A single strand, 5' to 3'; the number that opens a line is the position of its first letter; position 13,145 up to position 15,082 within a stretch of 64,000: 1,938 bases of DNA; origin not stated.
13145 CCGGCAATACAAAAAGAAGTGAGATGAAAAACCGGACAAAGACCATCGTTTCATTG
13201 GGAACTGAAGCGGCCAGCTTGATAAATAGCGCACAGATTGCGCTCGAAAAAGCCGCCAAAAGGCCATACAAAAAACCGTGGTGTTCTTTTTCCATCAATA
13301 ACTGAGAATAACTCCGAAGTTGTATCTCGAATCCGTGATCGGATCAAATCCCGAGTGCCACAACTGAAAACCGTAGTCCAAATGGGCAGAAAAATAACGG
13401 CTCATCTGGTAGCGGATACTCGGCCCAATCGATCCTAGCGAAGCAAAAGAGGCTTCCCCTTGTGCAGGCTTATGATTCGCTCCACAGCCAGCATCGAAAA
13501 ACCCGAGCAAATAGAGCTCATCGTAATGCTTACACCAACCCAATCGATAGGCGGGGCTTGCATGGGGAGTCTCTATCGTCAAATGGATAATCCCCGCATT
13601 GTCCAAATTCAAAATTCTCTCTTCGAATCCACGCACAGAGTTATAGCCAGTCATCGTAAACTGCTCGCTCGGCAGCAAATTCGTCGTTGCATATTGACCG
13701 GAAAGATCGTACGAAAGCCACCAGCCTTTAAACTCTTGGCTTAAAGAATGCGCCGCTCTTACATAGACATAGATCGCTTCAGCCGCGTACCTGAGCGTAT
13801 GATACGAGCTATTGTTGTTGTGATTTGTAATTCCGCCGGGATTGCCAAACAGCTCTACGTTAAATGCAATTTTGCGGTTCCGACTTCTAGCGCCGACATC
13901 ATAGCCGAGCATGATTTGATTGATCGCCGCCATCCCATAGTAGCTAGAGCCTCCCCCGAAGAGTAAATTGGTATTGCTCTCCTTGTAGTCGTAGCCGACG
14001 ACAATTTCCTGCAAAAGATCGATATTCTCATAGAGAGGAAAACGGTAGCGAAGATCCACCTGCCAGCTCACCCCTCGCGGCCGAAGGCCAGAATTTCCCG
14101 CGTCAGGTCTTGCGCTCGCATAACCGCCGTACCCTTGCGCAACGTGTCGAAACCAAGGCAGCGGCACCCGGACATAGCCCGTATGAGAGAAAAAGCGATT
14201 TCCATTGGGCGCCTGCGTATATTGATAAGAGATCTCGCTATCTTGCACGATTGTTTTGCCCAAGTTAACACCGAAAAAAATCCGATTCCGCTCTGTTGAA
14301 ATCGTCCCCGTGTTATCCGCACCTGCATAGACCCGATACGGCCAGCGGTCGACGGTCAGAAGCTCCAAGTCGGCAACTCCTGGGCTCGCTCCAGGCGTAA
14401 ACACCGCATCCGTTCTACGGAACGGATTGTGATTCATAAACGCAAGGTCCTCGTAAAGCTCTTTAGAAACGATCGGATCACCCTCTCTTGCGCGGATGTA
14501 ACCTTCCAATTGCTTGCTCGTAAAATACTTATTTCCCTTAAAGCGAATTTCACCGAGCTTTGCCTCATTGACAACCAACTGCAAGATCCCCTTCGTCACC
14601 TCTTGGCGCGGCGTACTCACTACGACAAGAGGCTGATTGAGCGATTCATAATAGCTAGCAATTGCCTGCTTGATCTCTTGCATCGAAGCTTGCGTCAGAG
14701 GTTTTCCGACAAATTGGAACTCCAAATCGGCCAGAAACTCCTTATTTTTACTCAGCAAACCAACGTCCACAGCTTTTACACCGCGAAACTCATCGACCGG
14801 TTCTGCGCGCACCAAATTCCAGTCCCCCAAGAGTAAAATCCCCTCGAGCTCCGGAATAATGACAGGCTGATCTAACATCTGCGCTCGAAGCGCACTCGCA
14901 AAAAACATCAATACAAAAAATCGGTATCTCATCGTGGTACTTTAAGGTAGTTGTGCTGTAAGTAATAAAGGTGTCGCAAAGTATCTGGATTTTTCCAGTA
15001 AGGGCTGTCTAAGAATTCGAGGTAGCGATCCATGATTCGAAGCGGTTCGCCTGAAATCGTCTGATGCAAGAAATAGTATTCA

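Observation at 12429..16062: Two-partner secretion locus with a miniature TpsA and a translationally coupled EamA transporter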

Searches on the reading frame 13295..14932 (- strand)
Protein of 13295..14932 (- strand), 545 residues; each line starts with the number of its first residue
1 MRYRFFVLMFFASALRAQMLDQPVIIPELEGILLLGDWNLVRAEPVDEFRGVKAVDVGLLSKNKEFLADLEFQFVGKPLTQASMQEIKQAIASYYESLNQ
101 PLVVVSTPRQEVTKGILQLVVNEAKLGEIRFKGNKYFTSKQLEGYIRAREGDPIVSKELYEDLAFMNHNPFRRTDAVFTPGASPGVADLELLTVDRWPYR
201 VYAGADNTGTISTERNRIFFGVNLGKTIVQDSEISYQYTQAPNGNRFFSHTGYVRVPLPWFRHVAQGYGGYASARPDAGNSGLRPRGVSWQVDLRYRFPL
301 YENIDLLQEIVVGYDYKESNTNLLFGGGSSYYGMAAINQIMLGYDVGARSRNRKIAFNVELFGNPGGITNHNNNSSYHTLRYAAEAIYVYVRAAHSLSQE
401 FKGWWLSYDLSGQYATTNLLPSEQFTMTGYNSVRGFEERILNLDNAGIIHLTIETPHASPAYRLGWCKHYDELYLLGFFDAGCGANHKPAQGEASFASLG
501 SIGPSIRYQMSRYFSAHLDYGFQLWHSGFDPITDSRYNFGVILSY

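Call 3: search_protein_families(library=pfam, proteins=[window:13295-14932:-], max_evalue=0.1)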
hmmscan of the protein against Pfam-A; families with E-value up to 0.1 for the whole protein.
window:13295-14932:- (545 aa): 4 families
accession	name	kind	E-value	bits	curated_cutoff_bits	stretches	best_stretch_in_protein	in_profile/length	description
PF03865.19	ShlB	-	1.7e-13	51.2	22.7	1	188-493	4-300/311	Haemolysin secretion/activation protein ShlB/FhaC/HecB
PF07244.20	POTRA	-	8.5e-06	26.8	21.3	1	125-164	2-41/79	Surface antigen variable number repeat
PF01103.29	Omp85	-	3.1e-05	24.1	24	1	373-540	151-320/325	Omp85 superfamily domain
PF08479.16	POTRA_2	-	0.00034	20.9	24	1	73-123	25-75/76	POTRA domain, ShlB-type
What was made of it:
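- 13295..14932 (-): tpsB, an Omp85/TpsB transporter of 545 aa. Approximate layout: POTRA1 residues 27-123, POTRA2 124-195, barrel 196-545. L6 VRGF motif at residue ~433 and FFDAG at ~478. Pfam ShlB, POTRA and POTRA_2 (call 3).
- On TpsB (ShlB/FhaC/HecB) transporters: PF03865, PF07244 and PF08479 (call 3).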

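Call 4: search_protein_families(library=ncbifam, proteins=[window:13295-14932:-], max_evalue=0.1)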
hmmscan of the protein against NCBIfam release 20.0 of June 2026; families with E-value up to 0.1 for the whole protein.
window:13295-14932:- (545 aa): 1 family
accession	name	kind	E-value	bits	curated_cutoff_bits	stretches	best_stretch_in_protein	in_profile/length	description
TIGR03303.1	OM_YaeT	equivalog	3.7e-06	25.6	297.15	1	75-151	96-177/741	outer membrane protein assembly factor BamA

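Call 52: find_homologous_proteins(query=window:13295-14932:-, max_evalue=1e-30)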
Query window:13295-14932:- (545 aa): 167 proteins with E <= 1e-30 among 8000 candidates; the best 120 are listed.
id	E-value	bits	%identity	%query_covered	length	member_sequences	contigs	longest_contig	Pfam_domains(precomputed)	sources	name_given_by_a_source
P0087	0.0e+0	1016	100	82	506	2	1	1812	PF07244.21,PF03865.20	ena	-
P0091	1.0e-297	1007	80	100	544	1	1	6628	PF08479.17,PF03865.20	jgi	jgi:hemolysin activation/secretion protein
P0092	3.4e-295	998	78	99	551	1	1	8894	PF08479.17,PF07244.21,PF03865.20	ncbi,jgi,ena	jgi:hemolysin activation/secretion protein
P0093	3.0e-290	982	80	97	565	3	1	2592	PF08479.17,PF07244.21,PF03865.20,PF01103.30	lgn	-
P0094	4.3e-289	978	77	99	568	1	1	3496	PF08479.17,PF03865.20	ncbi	-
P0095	8.6e-271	918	72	100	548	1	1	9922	PF08479.17,PF03865.20,PF01103.30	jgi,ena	-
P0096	2.8e-256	870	70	97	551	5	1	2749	PF08479.17,PF03865.20,PF01103.30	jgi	jgi:hemolysin activation/secretion protein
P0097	4.7e-256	869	69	97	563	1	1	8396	PF08479.17,PF07244.21,PF03865.20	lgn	-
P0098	2.7e-251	853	67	99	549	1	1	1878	PF08479.17,PF03865.20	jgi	jgi:hemolysin activation/secretion protein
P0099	1.1e-249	848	68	97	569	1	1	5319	PF08479.17,PF03865.20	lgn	-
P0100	4.2e-230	783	61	99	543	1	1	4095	PF08479.17,PF03865.20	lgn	-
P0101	2.4e-228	778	61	100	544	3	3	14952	PF08479.17,PF03865.20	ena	-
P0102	8.6e-222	756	60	100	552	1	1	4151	PF08479.17,PF03865.20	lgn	-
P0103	1.3e-216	739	60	96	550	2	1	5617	PF08479.17,PF03865.20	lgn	-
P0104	4.2e-216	737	58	100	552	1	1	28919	PF08479.17,PF07244.21,PF03865.20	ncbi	-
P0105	1.9e-215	735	61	95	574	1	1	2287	PF08479.17,PF07244.21,PF03865.20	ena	-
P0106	6.4e-214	730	60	96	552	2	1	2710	PF08479.17,PF07244.21,PF03865.20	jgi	jgi:hemolysin activation/secretion protein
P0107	1.0e-212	726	61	94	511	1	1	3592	PF03865.20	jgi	jgi:hemolysin activation/secretion protein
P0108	2.1e-212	725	59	96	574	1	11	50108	PF08479.17,PF07244.21,PF03865.20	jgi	jgi:hemolysin activation/secretion protein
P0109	6.7e-209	713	59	97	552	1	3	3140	PF08479.17,PF03865.20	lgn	-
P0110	1.8e-203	696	57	98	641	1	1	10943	PF08479.17,PF07244.21,PF03865.20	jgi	jgi:hemolysin activation/secretion protein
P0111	4.4e-202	691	57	97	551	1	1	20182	PF08479.17,PF03865.20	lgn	-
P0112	1.0e-200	686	55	100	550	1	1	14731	PF03865.20,PF01103.30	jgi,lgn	jgi:hemolysin activation/secretion protein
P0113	1.3e-200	686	57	96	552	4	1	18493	PF08479.17,PF03865.20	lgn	-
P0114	1.8e-200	686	56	96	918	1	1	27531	PF03865.20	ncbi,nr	ncbi:MAG: ShlB/FhaC/HecB family hemolysin secretion/activation protein [Verrucomicrobiota bacterium]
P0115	2.4e-200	685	54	100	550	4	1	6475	PF03865.20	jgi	-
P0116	3.0e-196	672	56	96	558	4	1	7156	PF08479.17,PF03865.20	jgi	-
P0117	4.7e-195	668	56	96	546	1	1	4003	PF08479.17,PF03865.20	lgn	-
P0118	1.6e-194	666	54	97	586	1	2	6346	PF08479.17,PF03865.20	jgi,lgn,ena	jgi:hemolysin activation/secretion protein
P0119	2.6e-194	665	54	100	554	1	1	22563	PF08479.17,PF03865.20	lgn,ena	-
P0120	2.0e-192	659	56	96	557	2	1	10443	PF08479.17,PF03865.20,PF01103.30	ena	-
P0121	7.4e-191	654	52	99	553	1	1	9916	PF08479.17,PF03865.20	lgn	-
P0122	6.1e-190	651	54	96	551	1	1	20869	PF08479.17,PF03865.20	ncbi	-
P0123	5.4e-189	648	52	99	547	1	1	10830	PF03865.20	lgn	-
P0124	2.1e-188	646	54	96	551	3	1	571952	PF08479.17,PF03865.20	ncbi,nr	ncbi:MAG: hypothetical protein K1X28_03735 [Parachlamydiales bacterium]|nr:hypothetical protein [Par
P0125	1.4e-186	640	53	96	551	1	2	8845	PF08479.17,PF03865.20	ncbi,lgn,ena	-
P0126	1.6e-186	640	54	96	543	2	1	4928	PF03865.20,PF01103.30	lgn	-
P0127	1.6e-186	640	52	97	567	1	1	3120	PF08479.17,PF03865.20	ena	-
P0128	2.8e-186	639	55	96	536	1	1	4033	PF08479.17,PF03865.20,PF01103.30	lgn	-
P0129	4.7e-186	638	52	100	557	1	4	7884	PF03865.20,PF01103.30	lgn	-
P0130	6.5e-185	634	51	99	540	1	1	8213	PF08479.17,PF07244.21,PF03865.20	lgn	-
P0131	1.4e-184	633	52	98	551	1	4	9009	PF08479.17,PF03865.20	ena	-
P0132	3.8e-184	632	53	95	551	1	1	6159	PF08479.17,PF03865.20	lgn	-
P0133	1.1e-183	630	51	98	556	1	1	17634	PF08479.17,PF03865.20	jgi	-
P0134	3.6e-183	629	52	96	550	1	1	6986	PF08479.17,PF03865.20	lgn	-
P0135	2.6e-182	626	53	95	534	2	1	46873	PF08479.17,PF07244.21,PF03865.20,PF01103.30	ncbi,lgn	-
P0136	1.1e-181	624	52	100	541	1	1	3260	PF08479.17,PF03865.20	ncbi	-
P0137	2.1e-181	623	53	95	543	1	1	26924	PF08479.17,PF03865.20,PF01103.30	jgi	jgi:hemolysin activation/secretion protein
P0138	2.3e-181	623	50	100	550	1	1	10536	PF03865.20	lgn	-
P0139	4.0e-181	622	51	100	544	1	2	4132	PF08479.17,PF03865.20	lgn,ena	-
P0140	1.3e-180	620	50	100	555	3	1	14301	PF08479.17,PF03865.20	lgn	-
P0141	2.5e-180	619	53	96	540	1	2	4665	PF03865.20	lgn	-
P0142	1.1e-179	617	50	99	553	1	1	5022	PF03865.20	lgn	-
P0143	2.1e-177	610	51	95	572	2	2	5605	PF03865.20,PF01103.30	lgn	-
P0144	2.8e-177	609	51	100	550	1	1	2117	PF03865.20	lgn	-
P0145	3.9e-177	609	51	100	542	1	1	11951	PF03865.20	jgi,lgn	jgi:hemolysin activation/secretion protein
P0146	5.5e-177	608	53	96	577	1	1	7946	PF08479.17,PF03865.20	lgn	-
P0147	5.1e-176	605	51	96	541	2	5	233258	PF03865.20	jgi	-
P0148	2.7e-174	599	50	99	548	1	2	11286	PF03865.20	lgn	-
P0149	5.2e-174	598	49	100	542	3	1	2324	PF08479.17,PF03865.20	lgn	-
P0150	4.1e-173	595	49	100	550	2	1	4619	PF08479.17,PF03865.20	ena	-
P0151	1.6e-171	590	51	97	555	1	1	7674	PF08479.17,PF03865.20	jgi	-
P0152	2.7e-170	586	50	97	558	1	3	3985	PF08479.17,PF03865.20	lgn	-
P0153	1.0e-169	584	50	98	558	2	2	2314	PF08479.17,PF03865.20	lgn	-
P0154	2.5e-169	583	49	100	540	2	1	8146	PF08479.17,PF03865.20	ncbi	-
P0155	2.1e-168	580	49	98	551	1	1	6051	PF08479.17,PF07244.21,PF03865.20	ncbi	-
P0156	2.8e-168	579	50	96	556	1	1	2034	PF08479.17,PF07244.21,PF03865.20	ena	-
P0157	2.7e-167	576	50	96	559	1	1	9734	PF08479.17,PF03865.20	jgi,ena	-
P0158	5.4e-167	575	50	96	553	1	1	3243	PF07244.21,PF03865.20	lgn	-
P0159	5.8e-167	575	49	98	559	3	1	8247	PF08479.17,PF07244.21,PF03865.20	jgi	jgi:hemolysin activation/secretion protein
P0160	1.4e-166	574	50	96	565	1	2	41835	PF08479.17,PF03865.20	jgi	-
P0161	2.2e-166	573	49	96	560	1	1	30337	PF08479.17,PF03865.20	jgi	jgi:hemolysin activation/secretion protein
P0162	2.1e-165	570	50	96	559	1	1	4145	PF08479.17,PF03865.20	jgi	-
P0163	3.5e-165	569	49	97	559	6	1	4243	PF08479.17,PF03865.20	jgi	jgi:hemolysin activation/secretion protein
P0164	1.7e-164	567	49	97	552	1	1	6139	PF08479.17,PF03865.20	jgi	jgi:hemolysin activation/secretion protein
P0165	1.1e-163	564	50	96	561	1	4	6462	PF08479.17,PF03865.20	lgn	-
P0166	4.0e-163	562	48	98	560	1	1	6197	PF08479.17,PF03865.20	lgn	-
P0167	5.1e-163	562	47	97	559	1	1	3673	PF08479.17,PF07244.21,PF03865.20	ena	-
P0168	1.6e-162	560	47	99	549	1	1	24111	PF08479.17,PF03865.20,PF01103.30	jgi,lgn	jgi:hemolysin activation/secretion protein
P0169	2.1e-162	560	48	97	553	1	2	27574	PF08479.17,PF03865.20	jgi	jgi:hemolysin activation/secretion protein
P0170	4.3e-162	559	47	100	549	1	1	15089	PF08479.17,PF07244.21,PF03865.20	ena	-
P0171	6.7e-161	555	48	95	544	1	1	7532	PF08479.17,PF03865.20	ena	-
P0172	1.0e-160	554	49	95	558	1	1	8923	PF03865.20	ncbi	-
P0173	8.4e-160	551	48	96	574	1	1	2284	PF08479.17,PF03865.20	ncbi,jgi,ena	jgi:hemolysin activation/secretion protein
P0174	1.0e-159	551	47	98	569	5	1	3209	PF08479.17,PF03865.20,PF01103.30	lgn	-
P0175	8.9e-159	548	46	99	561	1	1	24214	PF08479.17,PF07244.21,PF03865.20,PF01103.30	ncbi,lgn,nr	ncbi:MAG: ShlB/FhaC/HecB family hemolysin secretion/activation protein [Chlamydiia bacterium]|nr:Shl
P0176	1.2e-157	544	48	96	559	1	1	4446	PF03865.20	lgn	-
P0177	2.3e-155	537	47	96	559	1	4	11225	PF08479.17,PF03865.20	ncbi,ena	-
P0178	2.9e-152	527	49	91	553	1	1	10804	PF08479.17,PF03865.20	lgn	-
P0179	8.9e-152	525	49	90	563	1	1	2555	PF03865.20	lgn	-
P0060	6.2e-148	512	52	78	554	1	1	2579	PF03865.20,PF01103.30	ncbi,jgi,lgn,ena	jgi:hemolysin activation/secretion protein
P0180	1.8e-145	504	52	78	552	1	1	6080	PF03865.20,PF01103.30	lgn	-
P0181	5.0e-145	503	53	78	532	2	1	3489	PF03865.20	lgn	-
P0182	6.5e-145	502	51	78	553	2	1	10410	PF03865.20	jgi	-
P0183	1.4e-144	501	48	91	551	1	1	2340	PF08479.17,PF03865.20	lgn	-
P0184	7.3e-144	499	57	68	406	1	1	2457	PF03865.20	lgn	-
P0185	8.4e-144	499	55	72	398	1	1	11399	PF03865.20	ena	-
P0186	5.3e-143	496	55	71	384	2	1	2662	PF03865.20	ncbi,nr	ncbi:MAG: hypothetical protein KGQ49_04170, partial [Verrucomicrobia bacterium]|nr:hypothetical prot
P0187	1.0e-141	492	43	100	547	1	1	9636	PF08479.17,PF03865.20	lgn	-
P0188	9.7e-134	465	50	77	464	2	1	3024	PF03865.20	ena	-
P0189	2.4e-133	464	51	78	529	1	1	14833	PF03865.20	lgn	-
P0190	3.0e-131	457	50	78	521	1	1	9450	PF03865.20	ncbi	-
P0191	2.0e-129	451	41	97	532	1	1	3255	PF03865.20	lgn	-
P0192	2.2e-127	444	46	85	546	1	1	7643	PF03865.20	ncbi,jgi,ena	jgi:hypothetical protein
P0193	1.3e-124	435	52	70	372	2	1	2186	PF03865.20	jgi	jgi:hemolysin activation/secretion protein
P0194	2.4e-119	418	55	63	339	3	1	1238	PF03865.20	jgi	jgi:hemolysin activation/secretion protein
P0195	1.2e-118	416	60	57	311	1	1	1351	PF03865.20,PF01103.30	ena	-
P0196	5.8e-118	413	55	62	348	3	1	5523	PF03865.20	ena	-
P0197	2.9e-115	404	42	99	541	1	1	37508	PF08479.17,PF07244.21,PF03865.20,PF01103.30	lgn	-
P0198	1.3e-107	379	40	90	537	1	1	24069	PF03865.20,PF01103.30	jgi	jgi:hemolysin activation/secretion protein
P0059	1.6e-107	379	45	78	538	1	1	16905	PF03865.20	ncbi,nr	ncbi:MAG: hypothetical protein KGI80_04495 [Verrucomicrobiota bacterium]|nr:hypothetical protein [Ve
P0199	3.0e-102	361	37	96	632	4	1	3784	PF08479.17,PF07244.21,PF03865.20,PF01103.30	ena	-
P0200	1.4e-100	356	37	96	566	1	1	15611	PF03865.20,PF01103.30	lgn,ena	-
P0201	1.9e-99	352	38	96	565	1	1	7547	PF03865.20,PF01103.30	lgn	-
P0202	2.2e-99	352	38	95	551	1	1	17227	PF08479.17,PF03865.20,PF01103.30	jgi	jgi:hemolysin activation/secretion protein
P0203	5.8e-99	351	38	99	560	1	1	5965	PF03865.20,PF01103.30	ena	-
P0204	1.7e-98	349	38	96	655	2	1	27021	PF08479.17,PF07244.21,PF03865.20,PF01103.30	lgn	-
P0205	2.2e-94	336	37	88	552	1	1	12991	PF07244.21,PF03865.20,PF01103.30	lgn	-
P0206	1.2e-93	333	36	99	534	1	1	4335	PF03865.20,PF01103.30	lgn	-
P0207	1.8e-93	333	35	96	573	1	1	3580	PF08479.17,PF03865.20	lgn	-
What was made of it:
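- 13295..14932 (-): More than 110 homologue clusters (call 52).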

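Call 57: find_encoding_contigs(protein=P0189, flank=6000, max_places=2)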
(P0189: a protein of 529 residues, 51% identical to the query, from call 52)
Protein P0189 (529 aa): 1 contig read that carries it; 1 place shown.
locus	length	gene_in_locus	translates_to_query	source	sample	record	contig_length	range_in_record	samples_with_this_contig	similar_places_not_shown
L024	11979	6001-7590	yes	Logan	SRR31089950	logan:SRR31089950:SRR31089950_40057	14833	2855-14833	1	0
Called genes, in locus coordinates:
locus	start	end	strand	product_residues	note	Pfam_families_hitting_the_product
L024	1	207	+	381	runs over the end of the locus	PF01210:NAD_Gly3P_dh_N (faint), PF03721:UDPG_MGDP_dh_N, PF00984:UDPG_MGDP_dh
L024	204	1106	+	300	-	PF01531:Glyco_transf_11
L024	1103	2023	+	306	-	PF01755:Glyco_transf_25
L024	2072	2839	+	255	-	PF03269:DUF268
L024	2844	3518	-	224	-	PF00293:NUDIX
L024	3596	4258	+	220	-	-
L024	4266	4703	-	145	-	PF09424:YqeY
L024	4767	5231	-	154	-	-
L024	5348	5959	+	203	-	PF10677:DUF2490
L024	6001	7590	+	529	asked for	PF03865:ShlB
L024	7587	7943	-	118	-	-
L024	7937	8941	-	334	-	PF01018:GTP1_OBG, PF01926:MMR_HSR1, PF02421:FeoB_N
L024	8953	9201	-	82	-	PF01016:Ribosomal_L27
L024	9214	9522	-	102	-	PF00829:Ribosomal_L21p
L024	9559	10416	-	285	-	PF00950:ABC-3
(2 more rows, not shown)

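Call 68: search_protein_families(library=pfam, proteins=[P0192], max_evalue=0.01)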
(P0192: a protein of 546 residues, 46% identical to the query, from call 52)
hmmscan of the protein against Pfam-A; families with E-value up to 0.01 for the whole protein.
P0192 (546 aa): 1 family
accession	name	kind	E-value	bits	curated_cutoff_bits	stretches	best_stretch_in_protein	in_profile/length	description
PF03865.19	ShlB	-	9.3e-14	52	22.7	1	185-508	1-310/311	Haemolysin secretion/activation protein ShlB/FhaC/HecB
